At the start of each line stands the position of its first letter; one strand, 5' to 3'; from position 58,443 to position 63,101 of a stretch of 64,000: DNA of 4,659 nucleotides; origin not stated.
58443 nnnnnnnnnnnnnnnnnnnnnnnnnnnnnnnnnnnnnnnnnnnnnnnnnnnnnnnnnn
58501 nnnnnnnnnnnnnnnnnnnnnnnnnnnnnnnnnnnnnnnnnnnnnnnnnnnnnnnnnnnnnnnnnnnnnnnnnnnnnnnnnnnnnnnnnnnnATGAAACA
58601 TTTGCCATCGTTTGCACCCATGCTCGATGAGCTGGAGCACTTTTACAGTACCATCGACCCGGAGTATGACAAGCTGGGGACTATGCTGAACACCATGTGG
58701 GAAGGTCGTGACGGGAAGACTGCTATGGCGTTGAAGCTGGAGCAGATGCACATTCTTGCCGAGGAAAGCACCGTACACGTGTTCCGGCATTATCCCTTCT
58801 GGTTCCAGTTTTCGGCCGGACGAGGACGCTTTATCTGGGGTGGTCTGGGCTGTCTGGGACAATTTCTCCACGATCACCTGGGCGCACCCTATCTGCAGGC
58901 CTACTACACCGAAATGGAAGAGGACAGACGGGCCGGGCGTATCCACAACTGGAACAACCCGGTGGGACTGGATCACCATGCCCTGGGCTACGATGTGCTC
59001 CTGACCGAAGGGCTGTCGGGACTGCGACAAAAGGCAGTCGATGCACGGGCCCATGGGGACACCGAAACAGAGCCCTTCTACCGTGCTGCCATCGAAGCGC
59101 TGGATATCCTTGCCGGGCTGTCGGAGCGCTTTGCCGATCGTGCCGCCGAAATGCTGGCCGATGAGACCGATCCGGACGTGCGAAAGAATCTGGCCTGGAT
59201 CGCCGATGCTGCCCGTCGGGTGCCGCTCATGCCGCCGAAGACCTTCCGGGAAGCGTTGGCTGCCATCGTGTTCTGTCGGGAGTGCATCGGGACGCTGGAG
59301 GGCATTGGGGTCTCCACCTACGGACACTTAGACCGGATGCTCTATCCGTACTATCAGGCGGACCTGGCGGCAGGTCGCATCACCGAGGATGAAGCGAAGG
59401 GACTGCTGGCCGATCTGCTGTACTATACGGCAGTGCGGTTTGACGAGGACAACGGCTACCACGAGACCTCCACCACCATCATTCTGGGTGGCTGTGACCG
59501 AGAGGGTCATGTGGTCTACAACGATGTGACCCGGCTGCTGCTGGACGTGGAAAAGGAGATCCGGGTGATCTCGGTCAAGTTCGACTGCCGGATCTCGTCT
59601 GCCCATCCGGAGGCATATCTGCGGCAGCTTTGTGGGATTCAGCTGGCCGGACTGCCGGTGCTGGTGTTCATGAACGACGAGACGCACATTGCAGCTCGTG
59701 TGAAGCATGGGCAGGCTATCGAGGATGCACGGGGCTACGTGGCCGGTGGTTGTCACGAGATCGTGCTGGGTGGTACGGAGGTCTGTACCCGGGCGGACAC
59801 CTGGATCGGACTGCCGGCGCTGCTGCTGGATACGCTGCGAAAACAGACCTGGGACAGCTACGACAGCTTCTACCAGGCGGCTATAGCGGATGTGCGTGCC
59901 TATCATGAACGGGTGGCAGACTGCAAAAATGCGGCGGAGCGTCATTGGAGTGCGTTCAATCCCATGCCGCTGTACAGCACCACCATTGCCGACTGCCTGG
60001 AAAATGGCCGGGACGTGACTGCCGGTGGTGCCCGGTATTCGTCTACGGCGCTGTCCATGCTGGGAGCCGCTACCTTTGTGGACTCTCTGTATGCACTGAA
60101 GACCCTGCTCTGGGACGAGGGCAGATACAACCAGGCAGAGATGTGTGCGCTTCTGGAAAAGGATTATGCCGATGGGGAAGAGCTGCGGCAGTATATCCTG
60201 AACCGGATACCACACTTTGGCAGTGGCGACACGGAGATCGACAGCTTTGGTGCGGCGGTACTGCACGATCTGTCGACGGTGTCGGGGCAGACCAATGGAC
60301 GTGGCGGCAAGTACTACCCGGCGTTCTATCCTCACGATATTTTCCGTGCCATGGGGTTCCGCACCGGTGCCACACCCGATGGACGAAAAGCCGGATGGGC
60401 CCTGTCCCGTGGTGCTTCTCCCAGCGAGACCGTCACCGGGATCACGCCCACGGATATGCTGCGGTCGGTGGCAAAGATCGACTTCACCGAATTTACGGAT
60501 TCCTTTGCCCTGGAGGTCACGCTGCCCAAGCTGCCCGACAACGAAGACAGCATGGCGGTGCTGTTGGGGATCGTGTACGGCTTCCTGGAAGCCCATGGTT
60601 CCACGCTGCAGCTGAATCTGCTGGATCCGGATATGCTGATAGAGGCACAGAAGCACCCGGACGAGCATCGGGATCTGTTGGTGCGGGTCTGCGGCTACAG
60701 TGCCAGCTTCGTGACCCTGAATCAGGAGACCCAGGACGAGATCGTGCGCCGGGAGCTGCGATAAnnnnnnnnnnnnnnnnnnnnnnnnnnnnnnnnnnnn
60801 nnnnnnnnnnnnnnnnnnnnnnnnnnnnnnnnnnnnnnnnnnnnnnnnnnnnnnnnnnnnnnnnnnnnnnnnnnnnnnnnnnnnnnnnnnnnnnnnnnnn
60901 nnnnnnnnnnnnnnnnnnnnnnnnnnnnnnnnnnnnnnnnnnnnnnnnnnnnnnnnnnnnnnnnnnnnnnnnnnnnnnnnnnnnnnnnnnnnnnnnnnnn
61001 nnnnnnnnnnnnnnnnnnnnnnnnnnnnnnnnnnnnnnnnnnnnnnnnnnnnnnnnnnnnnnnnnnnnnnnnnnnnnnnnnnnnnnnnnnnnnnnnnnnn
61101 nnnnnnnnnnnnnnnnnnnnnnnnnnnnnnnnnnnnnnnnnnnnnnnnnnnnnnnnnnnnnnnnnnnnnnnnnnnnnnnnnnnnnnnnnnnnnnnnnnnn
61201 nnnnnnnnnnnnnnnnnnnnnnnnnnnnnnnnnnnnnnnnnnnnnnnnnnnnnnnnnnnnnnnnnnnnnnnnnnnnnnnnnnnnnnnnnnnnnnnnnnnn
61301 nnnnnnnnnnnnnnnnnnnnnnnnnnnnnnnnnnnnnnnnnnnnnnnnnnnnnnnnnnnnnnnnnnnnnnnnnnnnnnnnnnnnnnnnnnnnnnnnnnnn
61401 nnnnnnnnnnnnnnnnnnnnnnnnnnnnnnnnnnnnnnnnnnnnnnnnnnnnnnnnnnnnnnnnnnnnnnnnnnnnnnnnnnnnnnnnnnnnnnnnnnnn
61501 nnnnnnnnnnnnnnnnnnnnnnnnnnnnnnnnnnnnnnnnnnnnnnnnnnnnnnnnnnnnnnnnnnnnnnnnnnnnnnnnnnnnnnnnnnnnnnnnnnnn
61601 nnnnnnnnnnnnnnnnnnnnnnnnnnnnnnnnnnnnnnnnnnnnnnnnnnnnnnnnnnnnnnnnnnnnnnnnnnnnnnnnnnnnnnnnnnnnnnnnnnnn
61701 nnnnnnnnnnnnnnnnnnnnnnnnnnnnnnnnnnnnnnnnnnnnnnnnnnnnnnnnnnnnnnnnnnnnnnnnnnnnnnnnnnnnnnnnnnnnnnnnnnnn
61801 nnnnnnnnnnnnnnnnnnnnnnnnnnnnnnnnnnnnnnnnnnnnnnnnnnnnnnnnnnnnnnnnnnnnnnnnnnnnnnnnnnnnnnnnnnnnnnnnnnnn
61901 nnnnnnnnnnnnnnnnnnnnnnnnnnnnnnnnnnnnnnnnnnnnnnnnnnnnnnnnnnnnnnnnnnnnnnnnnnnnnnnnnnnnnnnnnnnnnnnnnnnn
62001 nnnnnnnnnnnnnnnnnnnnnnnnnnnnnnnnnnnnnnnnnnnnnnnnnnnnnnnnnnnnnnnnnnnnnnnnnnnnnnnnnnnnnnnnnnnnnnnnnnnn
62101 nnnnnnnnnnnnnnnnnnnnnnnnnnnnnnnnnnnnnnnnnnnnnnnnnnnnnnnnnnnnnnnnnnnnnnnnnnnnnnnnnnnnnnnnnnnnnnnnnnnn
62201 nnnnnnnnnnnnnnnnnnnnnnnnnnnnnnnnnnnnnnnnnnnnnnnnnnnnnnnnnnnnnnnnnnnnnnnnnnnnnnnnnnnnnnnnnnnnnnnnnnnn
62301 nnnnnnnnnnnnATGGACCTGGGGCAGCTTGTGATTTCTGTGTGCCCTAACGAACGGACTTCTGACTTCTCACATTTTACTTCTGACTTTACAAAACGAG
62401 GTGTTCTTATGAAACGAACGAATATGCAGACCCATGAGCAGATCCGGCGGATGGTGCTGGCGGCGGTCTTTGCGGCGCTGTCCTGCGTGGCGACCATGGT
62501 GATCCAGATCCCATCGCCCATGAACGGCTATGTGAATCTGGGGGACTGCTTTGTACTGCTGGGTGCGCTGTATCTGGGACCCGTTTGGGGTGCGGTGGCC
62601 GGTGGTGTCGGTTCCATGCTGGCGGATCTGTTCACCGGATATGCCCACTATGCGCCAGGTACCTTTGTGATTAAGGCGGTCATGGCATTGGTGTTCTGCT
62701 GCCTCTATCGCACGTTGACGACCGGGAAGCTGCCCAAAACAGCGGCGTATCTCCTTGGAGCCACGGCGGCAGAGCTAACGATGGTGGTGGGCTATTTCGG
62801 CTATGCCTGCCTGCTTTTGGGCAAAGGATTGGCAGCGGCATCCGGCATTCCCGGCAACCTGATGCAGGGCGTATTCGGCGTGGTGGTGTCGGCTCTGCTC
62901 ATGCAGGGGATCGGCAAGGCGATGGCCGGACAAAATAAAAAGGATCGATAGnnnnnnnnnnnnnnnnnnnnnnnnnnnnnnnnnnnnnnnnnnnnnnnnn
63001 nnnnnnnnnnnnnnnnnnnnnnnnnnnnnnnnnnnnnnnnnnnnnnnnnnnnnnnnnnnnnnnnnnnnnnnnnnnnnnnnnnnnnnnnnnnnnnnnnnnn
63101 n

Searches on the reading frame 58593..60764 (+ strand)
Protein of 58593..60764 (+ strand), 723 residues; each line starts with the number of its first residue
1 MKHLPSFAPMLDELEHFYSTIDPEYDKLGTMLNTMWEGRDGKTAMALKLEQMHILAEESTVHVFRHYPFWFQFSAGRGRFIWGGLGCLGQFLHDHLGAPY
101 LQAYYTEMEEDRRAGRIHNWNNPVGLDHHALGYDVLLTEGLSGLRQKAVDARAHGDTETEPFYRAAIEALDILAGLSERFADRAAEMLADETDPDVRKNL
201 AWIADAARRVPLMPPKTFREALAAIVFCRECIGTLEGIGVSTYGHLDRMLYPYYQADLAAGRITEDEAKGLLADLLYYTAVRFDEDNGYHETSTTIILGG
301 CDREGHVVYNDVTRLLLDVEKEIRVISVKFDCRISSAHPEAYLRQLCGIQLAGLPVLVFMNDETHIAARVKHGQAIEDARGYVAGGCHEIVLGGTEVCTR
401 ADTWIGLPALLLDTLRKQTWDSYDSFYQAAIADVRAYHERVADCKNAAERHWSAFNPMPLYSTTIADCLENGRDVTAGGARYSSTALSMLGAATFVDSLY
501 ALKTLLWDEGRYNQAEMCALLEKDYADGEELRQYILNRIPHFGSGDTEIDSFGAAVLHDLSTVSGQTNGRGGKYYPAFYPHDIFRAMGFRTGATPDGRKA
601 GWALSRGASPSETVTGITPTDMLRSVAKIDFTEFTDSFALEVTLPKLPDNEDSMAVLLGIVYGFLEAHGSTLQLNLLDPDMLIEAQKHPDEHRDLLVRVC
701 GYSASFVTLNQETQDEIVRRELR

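Call 40: search_protein_families(library=pfam, proteins=[window:58593-60764:+], max_evalue=0.01)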
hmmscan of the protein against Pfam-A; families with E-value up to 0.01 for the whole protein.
window:58593-60764:+ (723 aa): 2 families
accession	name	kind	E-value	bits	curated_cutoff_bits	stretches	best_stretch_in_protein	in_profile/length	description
PF02901.20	PFL-like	-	8.2e-93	312.6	24.3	1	102-580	132-639/647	Pyruvate formate lyase-like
PF01228.26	Gly_radical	-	1.2e-17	64.8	22.2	1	605-707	2-106/106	Glycine radical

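Call 50: find_encoding_contigs(protein=window:58593-60764:+, flank=10000, max_places=3)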
Protein window:58593-60764:+ (723 aa): 2 contigs read that carry it; 2 places shown.
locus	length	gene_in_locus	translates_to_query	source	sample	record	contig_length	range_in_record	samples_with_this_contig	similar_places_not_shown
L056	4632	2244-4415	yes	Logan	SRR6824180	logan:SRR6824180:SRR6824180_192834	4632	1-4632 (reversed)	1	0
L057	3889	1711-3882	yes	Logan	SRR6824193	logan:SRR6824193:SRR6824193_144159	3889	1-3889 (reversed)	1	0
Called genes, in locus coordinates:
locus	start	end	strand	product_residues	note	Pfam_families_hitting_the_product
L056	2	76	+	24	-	?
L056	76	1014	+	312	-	PF04055:Radical_SAM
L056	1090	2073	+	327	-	PF00294:PfkB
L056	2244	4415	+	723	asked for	PF02901:PFL-like, PF01228:Gly_radical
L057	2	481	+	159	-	?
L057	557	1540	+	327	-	PF00294:PfkB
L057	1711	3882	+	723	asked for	PF02901:PFL-like, PF01228:Gly_radical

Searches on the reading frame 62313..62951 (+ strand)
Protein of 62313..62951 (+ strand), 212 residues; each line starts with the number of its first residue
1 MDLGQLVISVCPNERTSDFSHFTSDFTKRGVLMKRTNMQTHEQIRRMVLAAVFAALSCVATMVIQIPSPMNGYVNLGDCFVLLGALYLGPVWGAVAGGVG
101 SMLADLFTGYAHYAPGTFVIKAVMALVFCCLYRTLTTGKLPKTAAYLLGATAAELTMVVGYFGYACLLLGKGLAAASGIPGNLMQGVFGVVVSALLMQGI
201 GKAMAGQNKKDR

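Call 40: search_protein_families(library=pfam, proteins=[window:62313-62951:+], max_evalue=0.01)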
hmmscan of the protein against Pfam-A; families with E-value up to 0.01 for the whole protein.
window:62313-62951:+ (212 aa): 3 families
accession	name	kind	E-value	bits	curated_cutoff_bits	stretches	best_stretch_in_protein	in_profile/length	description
PF07155.17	ECF-ribofla_trS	-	8.4e-31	107.7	26.7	1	43-200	3-170/172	ECF-type riboflavin transporter, S component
PF12822.12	ECF_trnsprt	-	8.2e-14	52.4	30.7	1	45-195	1-167/169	ECF transporter, substrate-specific component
PF07694.17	5TM-5TMR_LYT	-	0.0014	18.6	24.6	1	34-159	5-129/169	5TMR of 5TMR-LYT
